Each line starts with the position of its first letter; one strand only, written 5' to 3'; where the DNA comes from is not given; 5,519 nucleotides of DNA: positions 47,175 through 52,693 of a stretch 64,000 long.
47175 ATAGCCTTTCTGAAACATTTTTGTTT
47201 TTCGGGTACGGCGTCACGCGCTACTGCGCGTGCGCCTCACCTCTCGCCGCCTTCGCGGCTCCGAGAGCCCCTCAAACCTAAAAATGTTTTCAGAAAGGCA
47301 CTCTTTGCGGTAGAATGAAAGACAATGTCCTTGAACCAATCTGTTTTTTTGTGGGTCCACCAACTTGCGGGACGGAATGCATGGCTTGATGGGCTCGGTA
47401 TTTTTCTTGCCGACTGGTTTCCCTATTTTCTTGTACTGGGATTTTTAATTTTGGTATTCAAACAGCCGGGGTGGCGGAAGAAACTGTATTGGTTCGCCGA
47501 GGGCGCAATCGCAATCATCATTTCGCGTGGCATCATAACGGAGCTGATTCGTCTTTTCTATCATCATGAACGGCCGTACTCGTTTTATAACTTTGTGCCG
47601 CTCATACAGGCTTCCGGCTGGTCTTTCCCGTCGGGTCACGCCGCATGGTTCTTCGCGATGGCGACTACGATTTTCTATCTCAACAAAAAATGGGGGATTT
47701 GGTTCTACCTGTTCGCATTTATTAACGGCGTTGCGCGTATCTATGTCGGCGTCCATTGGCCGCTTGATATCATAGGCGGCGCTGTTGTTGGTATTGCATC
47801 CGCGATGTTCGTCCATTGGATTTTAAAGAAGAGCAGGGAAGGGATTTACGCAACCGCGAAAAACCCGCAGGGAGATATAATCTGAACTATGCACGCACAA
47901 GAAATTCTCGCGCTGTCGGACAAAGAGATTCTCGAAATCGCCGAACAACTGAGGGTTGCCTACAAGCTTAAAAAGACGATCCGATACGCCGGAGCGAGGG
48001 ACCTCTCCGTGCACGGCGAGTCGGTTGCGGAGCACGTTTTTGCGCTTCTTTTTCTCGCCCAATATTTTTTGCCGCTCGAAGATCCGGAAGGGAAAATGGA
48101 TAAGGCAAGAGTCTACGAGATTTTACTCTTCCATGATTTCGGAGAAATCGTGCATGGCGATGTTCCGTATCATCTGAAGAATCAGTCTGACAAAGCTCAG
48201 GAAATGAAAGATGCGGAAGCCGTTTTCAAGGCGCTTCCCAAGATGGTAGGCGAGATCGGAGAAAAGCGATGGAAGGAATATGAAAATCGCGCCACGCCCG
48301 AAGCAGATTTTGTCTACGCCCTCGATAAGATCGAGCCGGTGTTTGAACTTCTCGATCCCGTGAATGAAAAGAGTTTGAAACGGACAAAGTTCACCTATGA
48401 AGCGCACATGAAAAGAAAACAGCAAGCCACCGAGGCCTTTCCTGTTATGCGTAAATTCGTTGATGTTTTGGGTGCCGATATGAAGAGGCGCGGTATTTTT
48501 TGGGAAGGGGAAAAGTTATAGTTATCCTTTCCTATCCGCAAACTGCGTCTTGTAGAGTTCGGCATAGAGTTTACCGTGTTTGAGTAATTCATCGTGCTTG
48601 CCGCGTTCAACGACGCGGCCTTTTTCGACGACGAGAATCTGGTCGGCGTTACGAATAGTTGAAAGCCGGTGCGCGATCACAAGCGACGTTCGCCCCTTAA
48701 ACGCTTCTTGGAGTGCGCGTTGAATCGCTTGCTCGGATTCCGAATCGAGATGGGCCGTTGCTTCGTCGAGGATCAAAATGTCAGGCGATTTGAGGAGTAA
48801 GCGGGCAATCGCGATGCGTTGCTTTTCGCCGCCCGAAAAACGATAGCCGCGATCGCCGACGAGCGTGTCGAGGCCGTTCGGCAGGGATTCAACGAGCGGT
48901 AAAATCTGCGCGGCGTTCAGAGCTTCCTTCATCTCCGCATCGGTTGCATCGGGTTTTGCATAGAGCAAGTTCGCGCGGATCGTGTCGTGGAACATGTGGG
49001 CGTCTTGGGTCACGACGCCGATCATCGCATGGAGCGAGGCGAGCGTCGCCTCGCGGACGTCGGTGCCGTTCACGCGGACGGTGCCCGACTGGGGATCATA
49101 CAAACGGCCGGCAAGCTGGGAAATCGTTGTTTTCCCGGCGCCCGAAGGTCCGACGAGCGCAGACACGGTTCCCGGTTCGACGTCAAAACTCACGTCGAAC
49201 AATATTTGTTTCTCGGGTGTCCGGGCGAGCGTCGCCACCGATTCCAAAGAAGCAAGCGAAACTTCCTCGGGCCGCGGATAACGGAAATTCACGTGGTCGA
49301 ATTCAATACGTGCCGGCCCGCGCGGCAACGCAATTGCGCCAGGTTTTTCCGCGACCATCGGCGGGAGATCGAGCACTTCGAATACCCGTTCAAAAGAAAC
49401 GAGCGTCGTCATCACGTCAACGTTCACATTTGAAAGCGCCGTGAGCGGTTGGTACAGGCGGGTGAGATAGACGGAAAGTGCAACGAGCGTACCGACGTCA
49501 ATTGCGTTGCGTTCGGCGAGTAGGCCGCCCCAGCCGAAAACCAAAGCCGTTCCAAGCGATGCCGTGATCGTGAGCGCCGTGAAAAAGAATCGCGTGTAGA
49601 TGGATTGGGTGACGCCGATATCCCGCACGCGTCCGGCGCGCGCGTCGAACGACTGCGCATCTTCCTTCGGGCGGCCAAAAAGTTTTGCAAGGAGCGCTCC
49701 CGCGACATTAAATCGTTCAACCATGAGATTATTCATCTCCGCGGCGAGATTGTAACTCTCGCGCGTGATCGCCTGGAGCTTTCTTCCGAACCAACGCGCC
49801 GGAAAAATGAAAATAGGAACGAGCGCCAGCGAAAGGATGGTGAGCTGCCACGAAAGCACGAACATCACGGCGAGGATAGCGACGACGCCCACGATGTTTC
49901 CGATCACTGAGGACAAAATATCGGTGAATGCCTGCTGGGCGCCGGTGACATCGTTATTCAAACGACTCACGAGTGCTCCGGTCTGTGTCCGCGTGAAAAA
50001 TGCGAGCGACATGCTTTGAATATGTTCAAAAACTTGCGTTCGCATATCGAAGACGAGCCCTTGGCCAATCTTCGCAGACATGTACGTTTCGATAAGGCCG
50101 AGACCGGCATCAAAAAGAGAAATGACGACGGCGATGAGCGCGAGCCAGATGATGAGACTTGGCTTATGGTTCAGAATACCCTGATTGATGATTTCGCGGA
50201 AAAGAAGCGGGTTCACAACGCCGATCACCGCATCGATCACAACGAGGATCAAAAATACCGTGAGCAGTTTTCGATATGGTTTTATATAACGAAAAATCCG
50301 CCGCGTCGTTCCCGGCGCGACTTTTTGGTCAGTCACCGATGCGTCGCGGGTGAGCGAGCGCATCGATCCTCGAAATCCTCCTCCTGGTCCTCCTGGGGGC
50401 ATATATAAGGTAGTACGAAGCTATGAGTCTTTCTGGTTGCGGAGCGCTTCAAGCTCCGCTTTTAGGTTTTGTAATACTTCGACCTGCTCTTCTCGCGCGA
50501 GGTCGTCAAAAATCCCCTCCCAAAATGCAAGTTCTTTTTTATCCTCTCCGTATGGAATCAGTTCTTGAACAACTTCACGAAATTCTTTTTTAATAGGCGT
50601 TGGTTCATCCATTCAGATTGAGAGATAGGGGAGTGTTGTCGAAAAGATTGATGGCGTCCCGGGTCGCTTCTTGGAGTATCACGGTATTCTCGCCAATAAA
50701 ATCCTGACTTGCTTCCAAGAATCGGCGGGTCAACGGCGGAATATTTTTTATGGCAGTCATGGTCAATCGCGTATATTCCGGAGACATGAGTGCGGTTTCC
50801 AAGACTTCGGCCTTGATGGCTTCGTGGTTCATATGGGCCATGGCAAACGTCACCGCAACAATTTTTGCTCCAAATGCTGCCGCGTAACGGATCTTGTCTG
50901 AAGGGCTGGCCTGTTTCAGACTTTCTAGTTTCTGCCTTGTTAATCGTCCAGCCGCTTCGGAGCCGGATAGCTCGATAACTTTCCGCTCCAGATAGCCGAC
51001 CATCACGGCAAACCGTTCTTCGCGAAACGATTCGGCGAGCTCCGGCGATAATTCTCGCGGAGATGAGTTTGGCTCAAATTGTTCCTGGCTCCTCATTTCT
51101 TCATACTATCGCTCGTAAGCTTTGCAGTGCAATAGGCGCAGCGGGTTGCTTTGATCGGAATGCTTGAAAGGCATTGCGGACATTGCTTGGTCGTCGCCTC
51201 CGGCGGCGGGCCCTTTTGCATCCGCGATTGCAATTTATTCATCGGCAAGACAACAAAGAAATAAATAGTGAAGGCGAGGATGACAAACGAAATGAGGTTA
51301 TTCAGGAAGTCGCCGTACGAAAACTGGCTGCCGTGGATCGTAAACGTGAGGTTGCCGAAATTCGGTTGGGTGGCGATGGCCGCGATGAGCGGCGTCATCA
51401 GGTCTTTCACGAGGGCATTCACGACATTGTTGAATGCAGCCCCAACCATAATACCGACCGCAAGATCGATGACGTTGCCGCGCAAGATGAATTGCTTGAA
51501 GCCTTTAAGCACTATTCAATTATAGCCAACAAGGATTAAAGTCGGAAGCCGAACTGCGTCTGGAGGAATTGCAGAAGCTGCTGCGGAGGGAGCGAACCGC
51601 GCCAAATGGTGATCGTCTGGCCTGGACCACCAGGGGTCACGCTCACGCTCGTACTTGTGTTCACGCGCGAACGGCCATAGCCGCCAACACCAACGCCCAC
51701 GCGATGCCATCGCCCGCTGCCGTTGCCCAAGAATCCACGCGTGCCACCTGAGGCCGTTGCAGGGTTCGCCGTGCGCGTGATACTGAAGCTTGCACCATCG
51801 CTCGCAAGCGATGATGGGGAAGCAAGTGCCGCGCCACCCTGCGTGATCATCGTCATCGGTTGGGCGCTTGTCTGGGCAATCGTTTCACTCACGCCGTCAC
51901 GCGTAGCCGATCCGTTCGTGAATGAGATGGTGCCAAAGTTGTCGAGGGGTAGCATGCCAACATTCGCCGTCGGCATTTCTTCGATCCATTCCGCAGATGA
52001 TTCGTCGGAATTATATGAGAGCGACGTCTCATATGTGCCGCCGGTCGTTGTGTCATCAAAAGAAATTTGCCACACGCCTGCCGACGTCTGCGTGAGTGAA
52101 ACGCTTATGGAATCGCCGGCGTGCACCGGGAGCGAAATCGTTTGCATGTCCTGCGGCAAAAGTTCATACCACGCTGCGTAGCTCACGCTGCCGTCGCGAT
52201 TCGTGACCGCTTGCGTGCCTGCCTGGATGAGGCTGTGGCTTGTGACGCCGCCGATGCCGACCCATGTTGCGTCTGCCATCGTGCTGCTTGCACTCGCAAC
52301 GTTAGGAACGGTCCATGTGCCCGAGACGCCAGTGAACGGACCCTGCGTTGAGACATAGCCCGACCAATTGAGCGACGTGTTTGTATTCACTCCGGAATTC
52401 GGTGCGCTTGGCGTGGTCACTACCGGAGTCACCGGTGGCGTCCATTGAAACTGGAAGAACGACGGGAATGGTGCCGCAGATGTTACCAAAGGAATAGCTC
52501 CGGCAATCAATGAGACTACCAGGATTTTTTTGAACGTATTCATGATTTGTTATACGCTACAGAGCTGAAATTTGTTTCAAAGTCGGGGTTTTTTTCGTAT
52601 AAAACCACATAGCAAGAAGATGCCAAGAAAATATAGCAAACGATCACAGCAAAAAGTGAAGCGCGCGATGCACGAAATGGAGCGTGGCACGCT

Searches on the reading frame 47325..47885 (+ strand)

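Call 39: search_protein_families(library=pfam, proteins=[window:47325-47885:+], max_evalue=0.001)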
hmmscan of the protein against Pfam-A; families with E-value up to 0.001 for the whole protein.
window:47325-47885:+ (186 aa): 2 families
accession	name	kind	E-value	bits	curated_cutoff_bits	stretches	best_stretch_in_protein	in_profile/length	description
PF01569.27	PAP2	-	9.5e-19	67.9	27.2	1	62-170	6-128/130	PAP2 superfamily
PF14378.12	PAP2_3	-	9.5e-07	29.2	27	1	93-161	119-189/190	PAP2 superfamily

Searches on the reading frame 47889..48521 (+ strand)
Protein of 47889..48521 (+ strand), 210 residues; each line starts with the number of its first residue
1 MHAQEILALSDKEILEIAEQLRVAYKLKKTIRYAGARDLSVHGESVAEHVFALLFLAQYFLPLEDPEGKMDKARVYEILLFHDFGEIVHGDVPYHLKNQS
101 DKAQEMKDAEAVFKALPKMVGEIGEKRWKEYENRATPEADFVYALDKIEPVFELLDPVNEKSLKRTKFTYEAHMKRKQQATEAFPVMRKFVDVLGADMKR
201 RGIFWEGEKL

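Call 39: search_protein_families(library=pfam, proteins=[window:47889-48521:+], max_evalue=0.001)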
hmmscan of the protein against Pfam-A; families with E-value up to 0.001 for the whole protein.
window:47889-48521:+ (210 aa): 3 families
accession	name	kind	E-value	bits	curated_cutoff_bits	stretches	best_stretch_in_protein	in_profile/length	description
PF13023.12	HD_3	-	6.1e-28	98.2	22.5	1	26-184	3-161/165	HD domain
PF12917.13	YfbR-like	-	9.7e-13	48.6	25.9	1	25-192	7-176/182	5'-deoxynucleotidase YfbR-like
PF01966.28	HD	-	1.2e-05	26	22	1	46-149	1-114/116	HD domain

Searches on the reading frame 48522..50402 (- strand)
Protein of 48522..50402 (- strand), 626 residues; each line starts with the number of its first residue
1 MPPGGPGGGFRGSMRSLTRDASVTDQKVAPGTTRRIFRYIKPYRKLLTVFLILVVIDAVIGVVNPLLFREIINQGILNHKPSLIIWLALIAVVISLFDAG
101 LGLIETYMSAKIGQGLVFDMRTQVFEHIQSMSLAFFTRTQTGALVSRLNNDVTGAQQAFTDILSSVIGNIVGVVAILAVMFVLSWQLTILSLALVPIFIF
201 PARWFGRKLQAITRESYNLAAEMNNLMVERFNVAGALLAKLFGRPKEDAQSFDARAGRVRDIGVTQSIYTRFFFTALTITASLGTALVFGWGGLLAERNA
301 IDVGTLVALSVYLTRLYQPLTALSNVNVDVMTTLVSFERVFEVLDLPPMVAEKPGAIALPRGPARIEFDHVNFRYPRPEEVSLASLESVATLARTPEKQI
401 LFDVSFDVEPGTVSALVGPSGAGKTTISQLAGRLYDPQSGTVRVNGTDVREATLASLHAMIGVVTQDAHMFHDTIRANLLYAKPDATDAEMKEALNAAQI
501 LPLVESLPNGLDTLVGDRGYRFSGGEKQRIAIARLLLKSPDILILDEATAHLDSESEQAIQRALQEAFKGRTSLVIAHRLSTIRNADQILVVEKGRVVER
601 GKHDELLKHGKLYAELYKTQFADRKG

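Call 39: search_protein_families(library=pfam, proteins=[window:48522-50402:-], max_evalue=0.001)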
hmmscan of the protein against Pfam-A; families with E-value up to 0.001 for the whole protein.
window:48522-50402:- (626 aa): 5 families
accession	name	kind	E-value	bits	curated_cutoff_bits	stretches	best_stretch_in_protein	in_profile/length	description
PF00664.28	ABC_membrane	-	1.6e-40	140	28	1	48-319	2-273/274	ABC transporter transmembrane region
PF00005.33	ABC_tran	-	6.9e-32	111.3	25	1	402-550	2-137/137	ABC transporter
PF02463.25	SMC_N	-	5.4e-09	36.2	40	1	435-594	104-213/220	RecF/RecN/SMC N terminal domain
PF06414.18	Zeta_toxin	-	0.00014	21.8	22.3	0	416-452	21-57/199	Zeta toxin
PF13604.12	AAA_30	-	0.00051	20.3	27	0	411-563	18-112/191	AAA domain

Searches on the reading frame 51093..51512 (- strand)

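Call 40: search_protein_families(library=pfam, proteins=[window:51093-51512:-], max_evalue=0.001)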
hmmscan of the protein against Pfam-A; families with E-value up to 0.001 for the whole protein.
window:51093-51512:- (139 aa): 1 family
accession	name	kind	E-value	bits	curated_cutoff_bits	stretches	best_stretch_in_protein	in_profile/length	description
PF01741.23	MscL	-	2.6e-35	121.9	27.4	1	1-118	1-118/123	Large-conductance mechanosensitive channel, MscL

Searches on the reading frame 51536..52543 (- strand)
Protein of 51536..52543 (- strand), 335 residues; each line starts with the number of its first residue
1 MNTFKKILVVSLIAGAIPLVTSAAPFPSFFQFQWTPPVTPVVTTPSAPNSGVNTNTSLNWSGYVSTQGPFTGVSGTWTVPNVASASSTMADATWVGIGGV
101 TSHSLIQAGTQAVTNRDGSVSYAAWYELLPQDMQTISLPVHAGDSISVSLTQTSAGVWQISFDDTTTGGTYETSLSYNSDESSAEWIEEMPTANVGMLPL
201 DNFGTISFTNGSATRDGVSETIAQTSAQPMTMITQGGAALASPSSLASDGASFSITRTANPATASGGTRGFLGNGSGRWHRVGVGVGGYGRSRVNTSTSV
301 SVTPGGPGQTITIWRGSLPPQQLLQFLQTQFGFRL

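Call 39: search_protein_families(library=pfam, proteins=[window:51536-52543:-], max_evalue=0.001)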
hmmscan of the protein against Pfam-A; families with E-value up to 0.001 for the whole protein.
window:51536-52543:- (335 aa): 1 family
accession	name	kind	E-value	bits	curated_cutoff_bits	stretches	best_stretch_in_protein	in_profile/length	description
PF01828.24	Peptidase_A4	-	9.9e-37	126.8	22.3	1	59-245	2-196/206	Peptidase A4 family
